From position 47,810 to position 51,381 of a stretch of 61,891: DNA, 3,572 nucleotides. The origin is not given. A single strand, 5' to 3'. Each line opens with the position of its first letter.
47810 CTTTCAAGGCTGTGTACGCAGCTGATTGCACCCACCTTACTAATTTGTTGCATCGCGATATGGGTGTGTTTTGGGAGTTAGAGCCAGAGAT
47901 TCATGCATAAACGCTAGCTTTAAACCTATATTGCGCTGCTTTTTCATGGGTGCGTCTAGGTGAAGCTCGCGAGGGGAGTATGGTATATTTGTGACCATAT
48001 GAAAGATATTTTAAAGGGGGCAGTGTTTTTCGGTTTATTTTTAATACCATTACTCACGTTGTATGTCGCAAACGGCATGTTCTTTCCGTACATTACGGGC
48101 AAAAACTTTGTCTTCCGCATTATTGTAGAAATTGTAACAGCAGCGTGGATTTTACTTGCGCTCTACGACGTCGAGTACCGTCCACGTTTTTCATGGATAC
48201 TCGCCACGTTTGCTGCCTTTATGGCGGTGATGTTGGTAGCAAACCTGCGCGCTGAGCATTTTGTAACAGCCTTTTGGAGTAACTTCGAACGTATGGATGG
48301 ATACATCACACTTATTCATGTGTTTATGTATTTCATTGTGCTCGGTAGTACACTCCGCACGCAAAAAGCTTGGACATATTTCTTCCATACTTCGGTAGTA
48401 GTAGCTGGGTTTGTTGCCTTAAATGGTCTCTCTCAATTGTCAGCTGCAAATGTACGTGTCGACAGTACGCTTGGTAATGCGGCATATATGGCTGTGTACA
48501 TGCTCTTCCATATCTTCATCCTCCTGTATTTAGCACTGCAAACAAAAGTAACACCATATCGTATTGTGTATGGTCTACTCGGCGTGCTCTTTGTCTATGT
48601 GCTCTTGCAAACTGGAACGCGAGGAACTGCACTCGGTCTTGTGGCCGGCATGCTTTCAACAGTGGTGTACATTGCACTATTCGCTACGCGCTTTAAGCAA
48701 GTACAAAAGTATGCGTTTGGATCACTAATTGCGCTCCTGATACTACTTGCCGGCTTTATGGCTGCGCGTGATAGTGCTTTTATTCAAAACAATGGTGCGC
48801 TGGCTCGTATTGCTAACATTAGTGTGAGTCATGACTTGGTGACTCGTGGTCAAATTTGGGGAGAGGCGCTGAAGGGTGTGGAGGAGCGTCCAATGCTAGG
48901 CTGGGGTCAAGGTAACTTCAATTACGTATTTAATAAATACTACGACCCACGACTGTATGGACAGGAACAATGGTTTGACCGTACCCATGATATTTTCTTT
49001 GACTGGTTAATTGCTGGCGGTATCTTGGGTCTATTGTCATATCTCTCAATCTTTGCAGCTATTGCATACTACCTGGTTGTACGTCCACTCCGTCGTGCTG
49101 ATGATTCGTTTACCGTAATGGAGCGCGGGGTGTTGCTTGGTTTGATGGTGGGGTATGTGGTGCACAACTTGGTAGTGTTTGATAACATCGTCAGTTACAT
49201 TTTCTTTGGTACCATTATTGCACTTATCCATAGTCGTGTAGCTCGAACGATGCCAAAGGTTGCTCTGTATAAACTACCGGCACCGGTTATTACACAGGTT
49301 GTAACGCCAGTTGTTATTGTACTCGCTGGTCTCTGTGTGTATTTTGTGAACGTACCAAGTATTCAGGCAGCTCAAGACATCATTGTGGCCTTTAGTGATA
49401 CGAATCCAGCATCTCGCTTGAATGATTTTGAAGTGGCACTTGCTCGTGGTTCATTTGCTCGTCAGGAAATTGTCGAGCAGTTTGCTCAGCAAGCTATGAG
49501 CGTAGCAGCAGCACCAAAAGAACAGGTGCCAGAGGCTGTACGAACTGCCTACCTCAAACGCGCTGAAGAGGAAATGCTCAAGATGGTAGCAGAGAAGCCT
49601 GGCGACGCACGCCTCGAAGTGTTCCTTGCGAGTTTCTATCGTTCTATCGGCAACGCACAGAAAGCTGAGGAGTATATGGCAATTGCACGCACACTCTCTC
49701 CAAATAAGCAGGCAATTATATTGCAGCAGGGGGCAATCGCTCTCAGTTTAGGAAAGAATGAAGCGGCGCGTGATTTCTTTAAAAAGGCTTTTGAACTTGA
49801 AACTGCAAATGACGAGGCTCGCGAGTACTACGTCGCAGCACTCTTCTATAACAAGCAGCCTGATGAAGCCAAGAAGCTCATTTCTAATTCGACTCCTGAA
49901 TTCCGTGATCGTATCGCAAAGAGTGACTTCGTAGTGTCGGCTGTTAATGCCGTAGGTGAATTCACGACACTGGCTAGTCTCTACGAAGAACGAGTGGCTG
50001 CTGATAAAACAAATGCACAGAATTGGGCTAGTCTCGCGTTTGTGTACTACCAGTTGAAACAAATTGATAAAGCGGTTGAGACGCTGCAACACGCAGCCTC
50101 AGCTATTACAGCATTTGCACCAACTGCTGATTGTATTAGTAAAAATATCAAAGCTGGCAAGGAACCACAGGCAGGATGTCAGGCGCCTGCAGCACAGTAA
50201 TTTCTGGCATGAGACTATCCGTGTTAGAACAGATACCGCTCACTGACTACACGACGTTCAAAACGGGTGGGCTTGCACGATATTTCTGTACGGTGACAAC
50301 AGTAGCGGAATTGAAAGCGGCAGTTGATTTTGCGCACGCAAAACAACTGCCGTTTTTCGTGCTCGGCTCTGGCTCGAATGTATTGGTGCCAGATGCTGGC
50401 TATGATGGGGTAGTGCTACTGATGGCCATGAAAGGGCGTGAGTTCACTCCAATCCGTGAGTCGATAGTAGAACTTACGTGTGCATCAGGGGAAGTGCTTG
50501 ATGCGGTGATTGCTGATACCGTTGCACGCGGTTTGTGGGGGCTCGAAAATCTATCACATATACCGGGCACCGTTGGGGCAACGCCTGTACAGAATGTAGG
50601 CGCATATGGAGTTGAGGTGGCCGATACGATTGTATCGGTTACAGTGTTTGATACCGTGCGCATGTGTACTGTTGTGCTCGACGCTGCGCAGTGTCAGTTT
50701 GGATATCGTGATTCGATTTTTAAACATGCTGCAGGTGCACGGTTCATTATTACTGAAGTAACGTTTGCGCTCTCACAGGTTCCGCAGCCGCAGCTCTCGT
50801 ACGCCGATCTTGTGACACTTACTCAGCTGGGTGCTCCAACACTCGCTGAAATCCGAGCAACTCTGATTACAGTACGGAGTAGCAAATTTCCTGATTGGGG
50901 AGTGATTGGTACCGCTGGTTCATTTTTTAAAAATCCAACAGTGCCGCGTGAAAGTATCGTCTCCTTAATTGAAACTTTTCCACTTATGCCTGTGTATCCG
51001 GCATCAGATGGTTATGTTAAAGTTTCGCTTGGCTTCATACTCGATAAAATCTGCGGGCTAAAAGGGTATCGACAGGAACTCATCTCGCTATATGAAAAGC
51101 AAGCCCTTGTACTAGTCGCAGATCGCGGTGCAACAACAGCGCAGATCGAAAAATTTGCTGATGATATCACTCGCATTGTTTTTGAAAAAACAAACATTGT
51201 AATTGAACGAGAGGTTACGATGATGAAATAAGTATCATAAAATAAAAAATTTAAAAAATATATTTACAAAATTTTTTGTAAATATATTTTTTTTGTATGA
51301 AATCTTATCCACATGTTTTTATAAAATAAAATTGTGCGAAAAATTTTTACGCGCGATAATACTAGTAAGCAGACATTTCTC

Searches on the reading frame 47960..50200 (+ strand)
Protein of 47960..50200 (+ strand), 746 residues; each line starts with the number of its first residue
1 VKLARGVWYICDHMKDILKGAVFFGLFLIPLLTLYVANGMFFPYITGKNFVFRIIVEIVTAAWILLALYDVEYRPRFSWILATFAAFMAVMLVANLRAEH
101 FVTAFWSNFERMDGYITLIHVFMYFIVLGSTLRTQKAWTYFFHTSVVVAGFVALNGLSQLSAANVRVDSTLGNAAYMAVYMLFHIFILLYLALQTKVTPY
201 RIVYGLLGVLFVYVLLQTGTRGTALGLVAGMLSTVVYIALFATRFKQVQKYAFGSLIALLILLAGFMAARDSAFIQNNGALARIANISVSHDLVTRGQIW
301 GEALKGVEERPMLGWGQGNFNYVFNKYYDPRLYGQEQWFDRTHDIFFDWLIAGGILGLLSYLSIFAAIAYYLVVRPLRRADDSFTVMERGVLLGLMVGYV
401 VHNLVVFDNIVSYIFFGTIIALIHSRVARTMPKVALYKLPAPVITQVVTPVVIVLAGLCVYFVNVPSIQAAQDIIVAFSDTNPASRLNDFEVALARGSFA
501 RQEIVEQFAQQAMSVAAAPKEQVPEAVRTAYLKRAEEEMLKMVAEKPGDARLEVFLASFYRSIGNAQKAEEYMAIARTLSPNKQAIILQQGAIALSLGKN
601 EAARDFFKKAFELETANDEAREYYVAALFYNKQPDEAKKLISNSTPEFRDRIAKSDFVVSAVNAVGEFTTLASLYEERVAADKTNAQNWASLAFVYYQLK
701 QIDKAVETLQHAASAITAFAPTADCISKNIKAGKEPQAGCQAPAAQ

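Call 13: search_protein_families(library=pfam, proteins=[window:47960-50200:+], max_evalue=0.001)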
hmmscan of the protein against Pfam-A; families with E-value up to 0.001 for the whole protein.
window:47960-50200:+ (746 aa): 8 families
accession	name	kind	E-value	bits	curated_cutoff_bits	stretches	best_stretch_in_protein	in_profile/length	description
PF04932.20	Wzy_C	-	1.9e-16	60.6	31.7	1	208-362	3-149/149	O-Antigen ligase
PF14559.12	TPR_19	-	7.4e-12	45.9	25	1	594-650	1-57/68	Tetratricopeptide repeat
PF13181.12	TPR_8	-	1e-07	32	25.7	0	686-714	1-29/34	Tetratricopeptide repeat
PF13424.12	TPR_12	-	5.9e-07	30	30.1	0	550-613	3-74/77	Tetratricopeptide repeat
PF23914.1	TPR_CcmH_CycH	-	7.9e-07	29.5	42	0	591-638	57-104/158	Cytochrome c-type biogenesis protein H TPR domain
PF13428.12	TPR_14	-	9.7e-06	26.2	23.5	0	588-625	5-42/44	Tetratricopeptide repeat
PF07719.23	TPR_2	-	3.2e-05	24.2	27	0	687-713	2-28/34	Tetratricopeptide repeat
PF25062.1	ARM_TT21_N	-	0.0006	20.1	40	0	539-612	88-164/222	Tetratricopeptide repeat protein 21 N-terminal ARM repeat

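Call 15: search_protein_families(library=ncbifam, proteins=[window:47960-50200:+], max_evalue=0.001)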
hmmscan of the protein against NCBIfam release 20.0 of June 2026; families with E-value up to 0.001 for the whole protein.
window:47960-50200:+ (746 aa): 6 families
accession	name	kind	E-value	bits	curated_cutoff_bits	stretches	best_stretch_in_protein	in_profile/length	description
TIGR00947.1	2A73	equivalog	2.6e-08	33.3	366.4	1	53-405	42-399/425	IctB family putative bicarbonate transporter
NF040959.1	MamA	equivalog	4.6e-07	29.5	200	1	531-614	120-203/204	magnetosome protein MamA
TIGR02917.1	PEP_TPR_lipo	equivalog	9.8e-07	27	312.2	1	535-716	416-597/899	XrtA/PEP-CTERM system TPR-repeat protein PrsT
TIGR02521.1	type_IV_pilW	equivalog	2.5e-06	27.2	154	1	532-638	47-153/234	type IV pilus biogenesis/stability protein PilW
NF052415.1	T3SS_chap_SctY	equivalog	6.6e-05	23.4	70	0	579-643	1-65/106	type III secretion apparatus assembly chaperone SctY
TIGR02552.1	LcrH_SycD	equivalog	0.00013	21.7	104.8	0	548-622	50-124/136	SycD/LcrH family type III secretion system chaperone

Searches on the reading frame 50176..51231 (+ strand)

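Call 13: search_protein_families(library=pfam, proteins=[window:50176-51231:+], max_evalue=0.001)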
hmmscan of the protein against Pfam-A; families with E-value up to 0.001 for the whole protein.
window:50176-51231:+ (351 aa): 2 families
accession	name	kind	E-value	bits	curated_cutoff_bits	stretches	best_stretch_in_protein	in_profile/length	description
PF01565.28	FAD_binding_4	-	1.1e-20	74.2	26.4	1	36-159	3-130/139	FAD binding domain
PF02873.21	MurB_C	-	1.1e-14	54.8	27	1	226-349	2-98/99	UDP-N-acetylenolpyruvoylglucosamine reductase, C-terminal domain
